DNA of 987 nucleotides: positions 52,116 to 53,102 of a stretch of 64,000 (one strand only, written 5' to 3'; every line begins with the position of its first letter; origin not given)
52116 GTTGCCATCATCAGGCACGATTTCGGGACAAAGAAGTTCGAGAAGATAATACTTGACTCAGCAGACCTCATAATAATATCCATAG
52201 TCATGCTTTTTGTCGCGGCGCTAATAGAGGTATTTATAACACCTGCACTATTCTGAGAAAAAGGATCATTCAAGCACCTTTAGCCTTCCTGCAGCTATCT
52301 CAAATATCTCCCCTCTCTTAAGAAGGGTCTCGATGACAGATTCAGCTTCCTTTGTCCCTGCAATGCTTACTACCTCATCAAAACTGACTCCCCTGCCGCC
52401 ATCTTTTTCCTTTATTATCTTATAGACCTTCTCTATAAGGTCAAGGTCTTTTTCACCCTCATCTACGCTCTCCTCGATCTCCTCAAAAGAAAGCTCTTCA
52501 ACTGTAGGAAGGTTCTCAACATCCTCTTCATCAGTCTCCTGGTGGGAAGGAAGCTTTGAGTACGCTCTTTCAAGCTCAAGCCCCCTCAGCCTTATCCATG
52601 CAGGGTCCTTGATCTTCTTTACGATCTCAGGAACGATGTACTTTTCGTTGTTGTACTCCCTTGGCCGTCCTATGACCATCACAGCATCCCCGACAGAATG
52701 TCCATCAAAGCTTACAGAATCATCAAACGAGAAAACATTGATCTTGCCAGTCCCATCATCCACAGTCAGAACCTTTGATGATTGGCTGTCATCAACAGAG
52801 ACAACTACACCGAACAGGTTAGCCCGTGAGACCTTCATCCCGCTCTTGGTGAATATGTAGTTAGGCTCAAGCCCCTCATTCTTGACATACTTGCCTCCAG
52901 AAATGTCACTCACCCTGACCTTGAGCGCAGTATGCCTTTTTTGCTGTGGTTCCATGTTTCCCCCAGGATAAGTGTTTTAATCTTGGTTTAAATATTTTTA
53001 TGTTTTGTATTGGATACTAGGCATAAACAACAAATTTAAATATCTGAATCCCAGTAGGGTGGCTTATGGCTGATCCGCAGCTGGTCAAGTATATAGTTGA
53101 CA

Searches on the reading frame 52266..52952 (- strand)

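Call 24: search_protein_families(library=pfam, proteins=[window:52266-52952:-], max_evalue=0.001)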
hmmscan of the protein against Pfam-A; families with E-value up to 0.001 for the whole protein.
window:52266-52952:- (228 aa): 2 families
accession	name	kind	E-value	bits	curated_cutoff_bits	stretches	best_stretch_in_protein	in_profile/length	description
PF16100.11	RMI2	-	1.7e-06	28.3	29.4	1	35-107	32-102/132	RecQ-mediated genome instability protein 2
PF01336.31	tRNA_anti-codon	-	1.7e-05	25.1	27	1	46-107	3-68/75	OB-fold nucleic acid binding domain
